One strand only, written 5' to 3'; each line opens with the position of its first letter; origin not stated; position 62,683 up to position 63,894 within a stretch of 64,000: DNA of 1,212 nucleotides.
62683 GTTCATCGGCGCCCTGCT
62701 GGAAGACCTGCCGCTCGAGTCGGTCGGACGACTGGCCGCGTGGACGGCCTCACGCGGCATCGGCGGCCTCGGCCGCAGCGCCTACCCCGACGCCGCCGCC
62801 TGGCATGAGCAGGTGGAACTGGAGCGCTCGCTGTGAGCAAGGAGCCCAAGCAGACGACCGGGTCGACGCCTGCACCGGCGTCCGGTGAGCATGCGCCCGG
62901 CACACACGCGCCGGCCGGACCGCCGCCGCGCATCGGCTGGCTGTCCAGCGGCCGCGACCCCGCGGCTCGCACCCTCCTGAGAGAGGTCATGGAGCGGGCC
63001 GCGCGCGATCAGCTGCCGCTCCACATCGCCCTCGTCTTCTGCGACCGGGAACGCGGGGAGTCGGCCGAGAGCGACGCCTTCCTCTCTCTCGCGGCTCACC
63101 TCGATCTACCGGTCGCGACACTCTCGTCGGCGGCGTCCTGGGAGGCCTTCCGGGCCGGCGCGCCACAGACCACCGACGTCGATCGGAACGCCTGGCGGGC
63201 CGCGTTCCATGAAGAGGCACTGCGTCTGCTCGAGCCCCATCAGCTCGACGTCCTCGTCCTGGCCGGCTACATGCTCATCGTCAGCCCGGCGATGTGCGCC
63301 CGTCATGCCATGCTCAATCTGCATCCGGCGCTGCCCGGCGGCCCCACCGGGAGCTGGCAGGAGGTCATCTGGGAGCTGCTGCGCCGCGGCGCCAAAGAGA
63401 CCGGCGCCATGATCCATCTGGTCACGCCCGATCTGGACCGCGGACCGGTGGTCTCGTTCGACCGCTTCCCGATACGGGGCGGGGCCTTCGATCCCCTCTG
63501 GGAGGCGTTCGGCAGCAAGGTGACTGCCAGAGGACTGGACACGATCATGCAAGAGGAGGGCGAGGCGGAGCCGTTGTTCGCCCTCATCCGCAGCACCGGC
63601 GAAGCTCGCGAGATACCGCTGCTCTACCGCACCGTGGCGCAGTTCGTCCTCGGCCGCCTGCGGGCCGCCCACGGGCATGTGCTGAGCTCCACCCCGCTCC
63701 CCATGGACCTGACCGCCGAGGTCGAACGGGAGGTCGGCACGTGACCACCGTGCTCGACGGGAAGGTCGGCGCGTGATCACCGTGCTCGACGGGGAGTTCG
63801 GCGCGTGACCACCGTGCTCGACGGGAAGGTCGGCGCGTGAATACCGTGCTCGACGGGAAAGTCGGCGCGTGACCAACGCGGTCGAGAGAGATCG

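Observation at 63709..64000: Tandem 32-bp start/stop-junction repeat forming a relay of four overlapping 11-codon mini-ORFs downstream of the purN-like gene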

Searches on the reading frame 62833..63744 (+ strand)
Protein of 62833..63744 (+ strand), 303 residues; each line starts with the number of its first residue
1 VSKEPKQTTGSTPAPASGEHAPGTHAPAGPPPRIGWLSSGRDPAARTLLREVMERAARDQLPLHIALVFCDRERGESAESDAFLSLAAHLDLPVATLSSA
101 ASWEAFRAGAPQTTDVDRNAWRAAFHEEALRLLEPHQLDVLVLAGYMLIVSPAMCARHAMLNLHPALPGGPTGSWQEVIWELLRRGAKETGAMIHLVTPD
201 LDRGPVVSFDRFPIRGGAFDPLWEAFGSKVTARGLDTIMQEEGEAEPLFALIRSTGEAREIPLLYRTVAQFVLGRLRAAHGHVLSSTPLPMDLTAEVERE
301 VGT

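Call 7: find_encoding_contigs(protein=window:62833-63744:+, flank=10000, max_places=10)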
Protein window:62833-63744:+ (303 aa): 7 contigs read that carry it; 7 places shown.
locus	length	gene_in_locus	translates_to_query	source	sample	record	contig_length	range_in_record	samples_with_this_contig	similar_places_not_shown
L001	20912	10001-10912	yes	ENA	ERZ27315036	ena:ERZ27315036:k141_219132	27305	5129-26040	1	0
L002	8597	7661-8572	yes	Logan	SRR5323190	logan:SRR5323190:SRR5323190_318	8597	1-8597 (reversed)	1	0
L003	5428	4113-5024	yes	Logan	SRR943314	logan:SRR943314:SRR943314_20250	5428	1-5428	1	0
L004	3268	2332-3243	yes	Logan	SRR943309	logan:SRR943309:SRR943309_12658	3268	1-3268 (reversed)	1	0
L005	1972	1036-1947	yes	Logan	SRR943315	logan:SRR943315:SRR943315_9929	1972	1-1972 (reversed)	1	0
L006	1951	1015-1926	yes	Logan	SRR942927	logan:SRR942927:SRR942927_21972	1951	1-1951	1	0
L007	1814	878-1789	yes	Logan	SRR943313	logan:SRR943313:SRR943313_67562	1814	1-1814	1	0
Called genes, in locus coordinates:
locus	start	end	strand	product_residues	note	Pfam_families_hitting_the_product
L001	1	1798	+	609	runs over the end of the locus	PF00930:DPPIV_N (faint), PF07676:PD40 (faint), PF26549:Tricorn_N (faint), PF26550:Tricorn_2nd (faint), PF01738:DLH (faint), PF00326:Peptidase_S9, PF00561:Abhydrolase_1 (weak), PF07859:Abhydrolase_3 (weak), +3 more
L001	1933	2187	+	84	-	PF02700:PurS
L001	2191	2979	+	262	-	PF13507:GATase_5, PF07685:GATase_3 (weak), PF01965:DJ-1_PfpI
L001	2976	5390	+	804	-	PF18072:FGAR-AT_linker, PF00586:AIRS, PF02769:AIRS_C, PF00586:AIRS, PF02769:AIRS_C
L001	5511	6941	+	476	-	PF13230:GATase_4 (weak), PF13522:GATase_6, PF13537:GATase_7, PF00156:Pribosyltran (weak)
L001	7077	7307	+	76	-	-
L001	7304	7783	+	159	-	PF01850:PIN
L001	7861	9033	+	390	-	PF00586:AIRS, PF02769:AIRS_C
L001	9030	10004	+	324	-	PF00294:PfkB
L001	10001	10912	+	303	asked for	PF00551:Formyl_trans_N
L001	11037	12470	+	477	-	PF12710:HAD (faint)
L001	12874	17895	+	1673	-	PF00310:GATase_2, PF04898:Glu_syn_central, PF01645:Glu_synthase, PF01493:GXGXG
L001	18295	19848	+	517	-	PF02142:MGS, PF01808:AICARFT_IMPCHas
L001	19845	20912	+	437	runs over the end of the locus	PF13302:Acetyltransf_3, PF00583:Acetyltransf_1, PF13508:Acetyltransf_7 (faint), PF13302:Acetyltransf_3, PF00583:Acetyltransf_1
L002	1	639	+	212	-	?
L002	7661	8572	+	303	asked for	PF00551:Formyl_trans_N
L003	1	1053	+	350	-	?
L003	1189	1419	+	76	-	-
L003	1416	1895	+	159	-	PF01850:PIN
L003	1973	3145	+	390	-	PF00586:AIRS, PF02769:AIRS_C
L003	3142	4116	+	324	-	PF00294:PfkB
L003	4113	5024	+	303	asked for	PF00551:Formyl_trans_N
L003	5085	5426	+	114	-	?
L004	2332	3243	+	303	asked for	PF00551:Formyl_trans_N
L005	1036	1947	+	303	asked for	PF00551:Formyl_trans_N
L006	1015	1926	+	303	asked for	PF00551:Formyl_trans_N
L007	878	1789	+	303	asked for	PF00551:Formyl_trans_N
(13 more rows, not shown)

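Call 13: search_protein_families(library=pfam, proteins=[window:62833-63744:+, L001:11037-12470:+, L001:9030-10004:+], max_evalue=0.01)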
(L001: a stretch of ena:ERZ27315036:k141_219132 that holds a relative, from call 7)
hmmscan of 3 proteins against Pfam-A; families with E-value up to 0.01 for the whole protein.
window:62833-63744:+ (303 aa): 1 family
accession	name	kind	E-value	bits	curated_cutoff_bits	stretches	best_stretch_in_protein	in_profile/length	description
PF00551.24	Formyl_trans_N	-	4.7e-16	59.5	26.1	1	113-214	53-156/181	Formyl transferase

L001:11037-12470:+ (477 aa): 2 families
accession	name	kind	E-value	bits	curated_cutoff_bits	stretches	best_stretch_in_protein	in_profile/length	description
PF12710.13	HAD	-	2.4e-06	28.5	27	0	131-183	82-140/189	haloacid dehalogenase-like hydrolase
PF00702.32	Hydrolase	-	0.00072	20.4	26.4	0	326-356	160-190/191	haloacid dehalogenase-like hydrolase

L001:9030-10004:+ (324 aa): 1 family
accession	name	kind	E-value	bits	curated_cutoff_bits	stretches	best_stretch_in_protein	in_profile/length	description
PF00294.29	PfkB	-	6.4e-37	127.9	25.8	1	59-297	34-287/302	pfkB family carbohydrate kinase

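Call 14: search_protein_families(library=ncbifam, proteins=[window:62833-63744:+, L001:11037-12470:+, L001:9030-10004:+], max_evalue=0.01)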
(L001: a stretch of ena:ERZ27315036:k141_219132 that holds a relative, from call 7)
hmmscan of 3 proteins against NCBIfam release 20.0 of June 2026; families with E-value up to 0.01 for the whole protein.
window:62833-63744:+ (303 aa): 4 families
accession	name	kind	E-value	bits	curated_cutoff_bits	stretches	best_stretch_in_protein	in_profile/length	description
TIGR00639.1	PurN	equivalog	1.8e-17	63.5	150.1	1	47-214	12-156/192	phosphoribosylglycinamide formyltransferase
NF004684.0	PRK06027.1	subfamily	4.1e-11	43.1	223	1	121-210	149-238/286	formyltetrahydrofolate deformylase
TIGR00655.1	PurU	equivalog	2.1e-08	34.1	285.95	1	121-211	144-234/280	formyltetrahydrofolate deformylase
TIGR00460.1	fmt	equivalog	0.0045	16.1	201.5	1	128-215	70-157/315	methionyl-tRNA formyltransferase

L001:11037-12470:+ (477 aa): 0 families

L001:9030-10004:+ (324 aa): 23 families
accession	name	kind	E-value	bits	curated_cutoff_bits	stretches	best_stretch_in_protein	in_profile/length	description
NF053626.1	RibKinHalex1628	equivalog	7.9e-30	104.3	330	1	57-282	34-253/293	ATP-dependent ribose-1-phosphate kinase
TIGR02152.1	D_ribokin_bact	equivalog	2.2e-24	86.3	299.65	1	51-299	25-280/298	ribokinase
TIGR04382.1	myo_inos_iolC_N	equivalog_domain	3.3e-22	79.1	300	2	198-297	186-287/309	5-dehydro-2-deoxygluconokinase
NF006957.1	PRK09434.1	equivalog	2e-16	60.3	450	1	58-281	24-262/302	fructokinase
NF049991.1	TagKinase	equivalog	6.6e-14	51.4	420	1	184-298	177-294/321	tagatose kinase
NF007321.0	PRK09813.1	equivalog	7.6e-13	48.5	247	1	176-298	138-253/261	fructoselysine 6-kinase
TIGR02198.1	rfaE_dom_I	equivalog_domain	8.2e-13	48.1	345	2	220-305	216-302/315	D-glycero-beta-D-manno-heptose-7-phosphate kinase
NF047869.1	myo_kin_aldol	exception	8e-12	44.3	600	2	60-98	38-76/586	bifunctional 5-dehydro-2-deoxygluconokinase/5-dehydro-2-deoxyphosphogluconate aldolase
NF040938.1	KDG_KDGal_kin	equivalog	1.2e-11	44.2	400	1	191-288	173-272/305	bifunctional 2-dehydro-3-deoxygluconokinase/2-dehydro-3-deoxygalactonokinase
TIGR03168.1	1-PFK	subfamily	2.3e-11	43.2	216.4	1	219-297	201-279/305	hexose kinase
TIGR03828.1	pfkB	equivalog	4.7e-11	42.3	292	1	220-298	202-280/305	1-phosphofructokinase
NF008353.0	PRK11142.1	equivalog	2e-10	40.7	341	1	61-297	39-281/307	ribokinase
NF041134.1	R1P_kin_Thcocales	equivalog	2.9e-10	40.1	500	1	47-296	23-259/291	ADP-dependent ribose-1-phosphate kinase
NF041320.1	pfkB_Halo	equivalog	1.7e-08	34.3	400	1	221-304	198-281/302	1-phosphofructokinase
NF008454.0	PRK11316.1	equivalog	2.7e-07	29.6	521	1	220-307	214-302/475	bifunctional D-glycero-beta-D-manno-heptose-7-phosphate kinase/D-glycero-beta-D-manno-heptose 1-phosphate adenylyltransferase HldE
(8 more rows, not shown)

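Call 15: find_homologous_proteins(query=L001:11037-12470:+)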
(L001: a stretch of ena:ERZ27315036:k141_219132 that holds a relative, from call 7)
Query L001:11037-12470:+ (477 aa): 724 proteins with E <= 0.001 among 8000 candidates; the best 120 are listed.
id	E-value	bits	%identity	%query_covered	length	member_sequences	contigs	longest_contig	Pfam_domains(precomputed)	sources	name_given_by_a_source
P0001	0.0e+0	1043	100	100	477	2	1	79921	PF12710.14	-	-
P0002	2.7e-197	675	74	98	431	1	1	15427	PF12710.14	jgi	-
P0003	3.2e-183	628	71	95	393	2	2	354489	PF00702.33,PF12710.14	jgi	jgi:energy-converting hydrogenase A subunit R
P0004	6.1e-175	601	76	81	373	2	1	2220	PF12710.14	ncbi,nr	ncbi:MAG: hypothetical protein FJ000_07365, partial [Actinobacteria bacterium]|nr:hypothetical prote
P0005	4.9e-160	552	67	90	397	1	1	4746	-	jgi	jgi:energy-converting hydrogenase A subunit R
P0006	3.9e-159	549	65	90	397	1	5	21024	PF00702.33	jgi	jgi:predicted HAD superfamily phosphohydrolase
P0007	2.6e-152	526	63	89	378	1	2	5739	PF00702.33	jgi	jgi:energy-converting hydrogenase A subunit R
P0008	6.8e-152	525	62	90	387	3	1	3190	PF00702.33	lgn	-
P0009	1.5e-149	517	63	89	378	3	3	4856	PF00702.33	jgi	-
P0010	1.8e-149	517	62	90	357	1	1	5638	PF12710.14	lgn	-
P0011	7.4e-149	515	62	90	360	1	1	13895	PF00702.33,PF12710.14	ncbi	-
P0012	8.0e-147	508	62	90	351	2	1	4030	-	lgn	-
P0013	1.0e-131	458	55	90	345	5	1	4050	PF00702.33,PF12710.14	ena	-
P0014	1.7e-126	441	53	89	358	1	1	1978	-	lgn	-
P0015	4.0e-125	437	54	89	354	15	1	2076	PF00702.33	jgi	-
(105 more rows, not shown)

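Call 16: find_encoding_contigs(protein=P0002, flank=6000, max_places=3)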
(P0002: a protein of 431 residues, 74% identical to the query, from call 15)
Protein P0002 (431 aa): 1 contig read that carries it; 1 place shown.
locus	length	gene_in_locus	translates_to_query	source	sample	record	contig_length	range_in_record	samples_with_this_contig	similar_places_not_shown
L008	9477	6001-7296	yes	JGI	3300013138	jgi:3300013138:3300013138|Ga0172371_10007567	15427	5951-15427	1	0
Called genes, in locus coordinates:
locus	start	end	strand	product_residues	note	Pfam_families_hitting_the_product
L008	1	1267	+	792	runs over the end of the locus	PF18072:FGAR-AT_linker, PF00586:AIRS, PF02769:AIRS_C, PF00586:AIRS, PF02769:AIRS_C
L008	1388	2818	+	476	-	PF13230:GATase_4 (weak), PF13522:GATase_6, PF13537:GATase_7, PF00156:Pribosyltran (weak)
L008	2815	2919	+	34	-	-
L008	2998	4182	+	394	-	PF00586:AIRS, PF02769:AIRS_C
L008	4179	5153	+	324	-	PF00294:PfkB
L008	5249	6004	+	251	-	PF00551:Formyl_trans_N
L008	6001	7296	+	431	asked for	PF12710:HAD (faint)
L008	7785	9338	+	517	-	PF02142:MGS, PF01808:AICARFT_IMPCHas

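Call 17: find_encoding_contigs(protein=P0003, flank=6000, max_places=3)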
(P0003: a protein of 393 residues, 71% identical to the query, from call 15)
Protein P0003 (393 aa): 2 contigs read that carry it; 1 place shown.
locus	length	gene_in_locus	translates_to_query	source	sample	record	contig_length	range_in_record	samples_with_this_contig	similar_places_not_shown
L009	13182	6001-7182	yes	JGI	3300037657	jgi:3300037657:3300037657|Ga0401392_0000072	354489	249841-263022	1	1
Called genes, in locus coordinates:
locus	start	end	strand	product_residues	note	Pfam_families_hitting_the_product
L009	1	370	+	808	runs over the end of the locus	PF18072:FGAR-AT_linker, PF00586:AIRS, PF02769:AIRS_C, PF00586:AIRS, PF02769:AIRS_C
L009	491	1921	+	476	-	PF13230:GATase_4 (weak), PF13522:GATase_6, PF13537:GATase_7, PF00156:Pribosyltran (weak)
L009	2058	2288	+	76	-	-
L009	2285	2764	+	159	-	PF01850:PIN, PF13470:PIN_3 (weak)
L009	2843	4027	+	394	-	PF00586:AIRS, PF02769:AIRS_C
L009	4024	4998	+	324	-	PF00294:PfkB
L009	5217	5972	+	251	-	PF00551:Formyl_trans_N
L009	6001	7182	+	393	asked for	PF00702:Hydrolase (faint), PF12710:HAD (faint)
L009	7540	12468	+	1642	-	-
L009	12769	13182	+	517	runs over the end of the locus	PF02142:MGS, PF01808:AICARFT_IMPCHas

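Call 18: find_encoding_contigs(protein=P0006, flank=6000, max_places=5)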
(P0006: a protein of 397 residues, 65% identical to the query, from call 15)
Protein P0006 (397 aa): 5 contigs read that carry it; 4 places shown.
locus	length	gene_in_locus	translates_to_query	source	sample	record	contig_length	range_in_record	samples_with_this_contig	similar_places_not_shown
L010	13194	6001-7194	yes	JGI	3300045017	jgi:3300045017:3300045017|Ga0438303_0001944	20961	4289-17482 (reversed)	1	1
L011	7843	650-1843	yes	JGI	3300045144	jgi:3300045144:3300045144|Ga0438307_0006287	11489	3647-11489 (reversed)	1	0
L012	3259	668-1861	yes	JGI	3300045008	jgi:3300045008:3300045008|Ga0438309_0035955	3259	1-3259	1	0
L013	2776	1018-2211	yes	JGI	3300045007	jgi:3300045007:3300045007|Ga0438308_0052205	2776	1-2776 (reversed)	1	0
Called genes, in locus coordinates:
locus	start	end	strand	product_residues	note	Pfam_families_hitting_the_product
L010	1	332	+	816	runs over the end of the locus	PF18072:FGAR-AT_linker, PF00586:AIRS, PF02769:AIRS_C, PF00586:AIRS, PF02769:AIRS_C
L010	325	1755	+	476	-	PF13230:GATase_4 (weak), PF13522:GATase_6, PF13537:GATase_7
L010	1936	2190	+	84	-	-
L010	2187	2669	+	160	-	PF01850:PIN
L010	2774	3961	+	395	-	PF00586:AIRS, PF02769:AIRS_C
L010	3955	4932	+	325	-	PF00294:PfkB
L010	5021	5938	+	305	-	PF00551:Formyl_trans_N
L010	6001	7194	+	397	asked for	PF00702:Hydrolase (faint)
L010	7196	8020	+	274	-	PF00005:ABC_tran, PF13304:AAA_21 (faint)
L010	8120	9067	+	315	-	PF00903:Glyoxalase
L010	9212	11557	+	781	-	PF03709:OKR_DC_1_N, PF01276:OKR_DC_1, PF03711:OKR_DC_1_C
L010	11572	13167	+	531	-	PF00324:AA_permease, PF13520:AA_permease_2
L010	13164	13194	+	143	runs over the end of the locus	-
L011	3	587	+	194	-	?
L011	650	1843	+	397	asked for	PF00702:Hydrolase (faint)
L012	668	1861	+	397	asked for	PF00702:Hydrolase (faint)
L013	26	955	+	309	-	PF00551:Formyl_trans_N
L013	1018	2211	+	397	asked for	PF00702:Hydrolase (faint)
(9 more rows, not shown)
